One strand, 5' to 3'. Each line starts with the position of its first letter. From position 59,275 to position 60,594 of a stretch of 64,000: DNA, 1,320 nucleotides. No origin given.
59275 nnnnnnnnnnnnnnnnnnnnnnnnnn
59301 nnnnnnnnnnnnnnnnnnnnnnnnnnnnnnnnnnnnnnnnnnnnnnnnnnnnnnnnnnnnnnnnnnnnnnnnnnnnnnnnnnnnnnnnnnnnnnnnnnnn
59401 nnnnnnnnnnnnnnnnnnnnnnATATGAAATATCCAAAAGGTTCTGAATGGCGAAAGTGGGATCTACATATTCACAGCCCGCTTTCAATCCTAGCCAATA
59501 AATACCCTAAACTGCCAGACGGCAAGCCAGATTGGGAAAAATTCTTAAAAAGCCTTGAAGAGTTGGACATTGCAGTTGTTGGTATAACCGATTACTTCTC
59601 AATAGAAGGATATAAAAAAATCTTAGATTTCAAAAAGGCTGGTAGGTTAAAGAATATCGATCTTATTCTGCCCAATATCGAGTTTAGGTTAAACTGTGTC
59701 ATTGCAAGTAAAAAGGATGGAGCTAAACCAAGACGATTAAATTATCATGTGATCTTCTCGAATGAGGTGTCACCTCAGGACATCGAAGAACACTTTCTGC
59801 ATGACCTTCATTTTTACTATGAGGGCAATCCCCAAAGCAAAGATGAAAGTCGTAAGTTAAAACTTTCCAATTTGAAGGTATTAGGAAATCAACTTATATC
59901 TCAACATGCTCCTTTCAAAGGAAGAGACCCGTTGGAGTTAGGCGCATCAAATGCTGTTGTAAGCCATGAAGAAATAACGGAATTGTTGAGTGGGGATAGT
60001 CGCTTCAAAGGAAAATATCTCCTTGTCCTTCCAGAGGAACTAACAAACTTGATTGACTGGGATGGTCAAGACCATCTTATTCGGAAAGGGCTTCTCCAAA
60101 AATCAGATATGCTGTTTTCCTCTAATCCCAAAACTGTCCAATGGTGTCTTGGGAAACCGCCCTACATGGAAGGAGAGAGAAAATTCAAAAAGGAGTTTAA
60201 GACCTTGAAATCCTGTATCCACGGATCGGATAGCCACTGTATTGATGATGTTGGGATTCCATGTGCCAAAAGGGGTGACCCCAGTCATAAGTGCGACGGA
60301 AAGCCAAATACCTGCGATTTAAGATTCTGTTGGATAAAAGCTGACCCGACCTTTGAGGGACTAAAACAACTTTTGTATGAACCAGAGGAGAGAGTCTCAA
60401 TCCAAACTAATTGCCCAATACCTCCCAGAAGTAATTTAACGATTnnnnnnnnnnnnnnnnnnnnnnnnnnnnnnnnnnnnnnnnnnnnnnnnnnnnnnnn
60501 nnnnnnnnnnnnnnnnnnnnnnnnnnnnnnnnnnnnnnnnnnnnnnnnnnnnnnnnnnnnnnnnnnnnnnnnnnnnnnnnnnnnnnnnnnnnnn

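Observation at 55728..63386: Compositionally distinct accessory segment with divergent operon architecture (kinase-like / GIY-YIG / SpoU MTase versus HTH / PHP-ATPase / secreted protein)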

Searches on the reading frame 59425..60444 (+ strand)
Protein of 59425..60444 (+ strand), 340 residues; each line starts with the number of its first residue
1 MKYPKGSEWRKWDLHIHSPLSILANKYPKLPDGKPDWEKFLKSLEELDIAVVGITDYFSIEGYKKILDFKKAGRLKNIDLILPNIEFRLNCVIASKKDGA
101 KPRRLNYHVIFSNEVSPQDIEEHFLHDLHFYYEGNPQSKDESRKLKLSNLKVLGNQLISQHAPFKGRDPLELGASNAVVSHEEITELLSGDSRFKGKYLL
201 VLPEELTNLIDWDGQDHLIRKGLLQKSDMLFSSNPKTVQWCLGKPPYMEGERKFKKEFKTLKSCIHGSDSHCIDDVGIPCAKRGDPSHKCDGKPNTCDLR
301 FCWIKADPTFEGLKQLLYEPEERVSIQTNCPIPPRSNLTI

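Call 72: search_protein_families(library=pfam, proteins=[window:59425-60444:+], max_evalue=5)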
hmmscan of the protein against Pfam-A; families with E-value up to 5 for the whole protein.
window:59425-60444:+ (340 aa): 1 family
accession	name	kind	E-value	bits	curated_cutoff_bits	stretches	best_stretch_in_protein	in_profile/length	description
PF02811.25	PHP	-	0.16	12.7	26.4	1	13-82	1-59/164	PHP domain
